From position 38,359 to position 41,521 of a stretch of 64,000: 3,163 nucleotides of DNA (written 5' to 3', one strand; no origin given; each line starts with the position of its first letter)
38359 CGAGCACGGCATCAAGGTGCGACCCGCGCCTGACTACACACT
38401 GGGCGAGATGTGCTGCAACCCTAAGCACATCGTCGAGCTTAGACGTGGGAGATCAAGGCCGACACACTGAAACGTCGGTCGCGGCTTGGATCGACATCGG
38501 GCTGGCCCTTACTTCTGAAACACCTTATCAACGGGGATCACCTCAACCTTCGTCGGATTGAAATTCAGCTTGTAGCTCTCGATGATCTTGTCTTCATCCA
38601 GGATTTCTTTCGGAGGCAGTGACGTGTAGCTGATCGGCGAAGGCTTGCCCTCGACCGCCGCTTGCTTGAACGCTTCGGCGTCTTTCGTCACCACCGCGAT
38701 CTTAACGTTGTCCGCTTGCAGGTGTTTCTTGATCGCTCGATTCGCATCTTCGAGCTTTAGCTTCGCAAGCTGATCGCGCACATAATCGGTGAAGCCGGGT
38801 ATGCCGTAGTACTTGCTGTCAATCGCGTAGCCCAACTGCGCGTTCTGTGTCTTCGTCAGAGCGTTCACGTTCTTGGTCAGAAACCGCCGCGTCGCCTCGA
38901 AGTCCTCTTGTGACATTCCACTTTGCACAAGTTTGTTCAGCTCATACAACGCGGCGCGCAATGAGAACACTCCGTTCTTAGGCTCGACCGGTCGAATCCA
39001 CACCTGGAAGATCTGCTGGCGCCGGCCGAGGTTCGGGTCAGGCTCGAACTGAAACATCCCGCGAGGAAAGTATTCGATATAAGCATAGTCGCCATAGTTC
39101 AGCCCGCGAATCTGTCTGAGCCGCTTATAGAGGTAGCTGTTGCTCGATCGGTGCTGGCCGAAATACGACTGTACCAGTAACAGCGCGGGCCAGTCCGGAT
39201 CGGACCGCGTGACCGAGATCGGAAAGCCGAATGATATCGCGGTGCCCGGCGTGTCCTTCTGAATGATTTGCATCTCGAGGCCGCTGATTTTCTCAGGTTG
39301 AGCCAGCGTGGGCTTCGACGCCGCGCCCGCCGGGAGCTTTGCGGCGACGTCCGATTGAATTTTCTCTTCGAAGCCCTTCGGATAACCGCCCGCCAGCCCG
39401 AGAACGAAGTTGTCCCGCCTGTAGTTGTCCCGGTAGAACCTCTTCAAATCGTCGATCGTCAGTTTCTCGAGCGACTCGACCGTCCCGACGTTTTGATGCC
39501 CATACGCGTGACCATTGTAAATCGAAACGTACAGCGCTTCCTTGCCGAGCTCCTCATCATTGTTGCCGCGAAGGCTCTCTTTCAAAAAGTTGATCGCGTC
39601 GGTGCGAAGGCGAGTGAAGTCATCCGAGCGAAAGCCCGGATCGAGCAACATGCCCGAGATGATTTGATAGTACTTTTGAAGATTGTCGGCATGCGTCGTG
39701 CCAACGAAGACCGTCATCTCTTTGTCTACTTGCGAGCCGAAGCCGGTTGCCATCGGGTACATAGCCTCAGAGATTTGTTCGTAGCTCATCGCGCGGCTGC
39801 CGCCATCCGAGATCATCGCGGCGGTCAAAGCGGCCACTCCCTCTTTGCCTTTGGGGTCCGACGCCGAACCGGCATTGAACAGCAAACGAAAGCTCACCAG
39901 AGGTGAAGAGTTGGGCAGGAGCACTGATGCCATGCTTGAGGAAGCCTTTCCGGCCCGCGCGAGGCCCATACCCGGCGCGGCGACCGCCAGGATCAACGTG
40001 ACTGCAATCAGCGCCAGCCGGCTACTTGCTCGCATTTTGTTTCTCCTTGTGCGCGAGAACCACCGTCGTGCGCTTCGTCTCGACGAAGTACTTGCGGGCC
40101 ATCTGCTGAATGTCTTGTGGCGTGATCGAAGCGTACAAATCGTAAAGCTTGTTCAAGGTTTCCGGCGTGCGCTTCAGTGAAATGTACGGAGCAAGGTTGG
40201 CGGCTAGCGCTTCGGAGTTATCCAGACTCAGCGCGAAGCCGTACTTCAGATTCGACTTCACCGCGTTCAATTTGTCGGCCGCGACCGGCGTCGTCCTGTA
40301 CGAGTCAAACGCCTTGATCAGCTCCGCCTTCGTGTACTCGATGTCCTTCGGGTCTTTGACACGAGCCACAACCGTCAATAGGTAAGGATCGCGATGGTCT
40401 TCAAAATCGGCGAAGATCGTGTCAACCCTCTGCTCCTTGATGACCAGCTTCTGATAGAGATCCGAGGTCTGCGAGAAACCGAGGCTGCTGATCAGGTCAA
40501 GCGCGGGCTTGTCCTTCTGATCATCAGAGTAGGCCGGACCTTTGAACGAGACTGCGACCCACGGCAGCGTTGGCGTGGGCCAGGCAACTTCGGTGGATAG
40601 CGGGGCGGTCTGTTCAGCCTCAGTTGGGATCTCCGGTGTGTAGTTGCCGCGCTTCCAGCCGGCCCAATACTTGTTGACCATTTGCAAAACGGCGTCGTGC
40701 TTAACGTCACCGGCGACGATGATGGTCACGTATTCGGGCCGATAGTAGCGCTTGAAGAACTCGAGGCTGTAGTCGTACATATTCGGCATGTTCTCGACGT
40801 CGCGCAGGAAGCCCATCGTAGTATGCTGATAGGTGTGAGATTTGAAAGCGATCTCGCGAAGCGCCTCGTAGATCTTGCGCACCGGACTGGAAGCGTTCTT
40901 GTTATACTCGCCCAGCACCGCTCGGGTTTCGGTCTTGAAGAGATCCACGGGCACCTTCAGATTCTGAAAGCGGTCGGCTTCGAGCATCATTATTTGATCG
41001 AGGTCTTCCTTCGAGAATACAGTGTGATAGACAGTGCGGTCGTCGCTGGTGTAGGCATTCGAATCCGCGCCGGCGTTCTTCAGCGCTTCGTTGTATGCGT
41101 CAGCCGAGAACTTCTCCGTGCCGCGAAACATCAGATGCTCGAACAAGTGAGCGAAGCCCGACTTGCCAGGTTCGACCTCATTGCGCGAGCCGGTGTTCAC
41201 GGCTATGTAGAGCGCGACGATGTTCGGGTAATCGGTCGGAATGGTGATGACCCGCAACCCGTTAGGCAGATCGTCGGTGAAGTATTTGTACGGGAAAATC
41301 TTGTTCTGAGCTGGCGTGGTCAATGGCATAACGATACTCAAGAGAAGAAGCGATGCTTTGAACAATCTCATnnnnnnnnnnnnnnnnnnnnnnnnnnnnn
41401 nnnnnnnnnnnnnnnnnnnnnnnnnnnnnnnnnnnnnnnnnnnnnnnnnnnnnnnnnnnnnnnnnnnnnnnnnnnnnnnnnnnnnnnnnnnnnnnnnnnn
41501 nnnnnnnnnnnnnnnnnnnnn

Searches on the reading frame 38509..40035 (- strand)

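Call 99: search_protein_families(library=pfam, proteins=[window:38509-40035:-], max_evalue=0.001)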
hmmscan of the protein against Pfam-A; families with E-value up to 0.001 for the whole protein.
window:38509-40035:- (508 aa): 2 families
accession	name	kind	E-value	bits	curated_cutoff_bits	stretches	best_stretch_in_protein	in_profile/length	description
PF05193.26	Peptidase_M16_C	-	2.4e-18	67.1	23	1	191-384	1-179/181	Peptidase M16 inactive domain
PF00675.25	Peptidase_M16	-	3.4e-09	37.2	22.3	1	44-148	10-113/149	Insulinase (Peptidase family M16)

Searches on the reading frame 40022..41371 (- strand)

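Call 99: search_protein_families(library=pfam, proteins=[window:40022-41371:-], max_evalue=0.001)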
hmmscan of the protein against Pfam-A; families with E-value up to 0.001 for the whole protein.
window:40022-41371:- (449 aa): 2 families
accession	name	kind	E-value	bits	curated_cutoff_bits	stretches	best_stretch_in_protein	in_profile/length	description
PF00675.25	Peptidase_M16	-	1.8e-24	86.8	22.3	1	41-186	2-146/149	Insulinase (Peptidase family M16)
PF05193.26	Peptidase_M16_C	-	1.6e-22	80.7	23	1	203-375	8-181/181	Peptidase M16 inactive domain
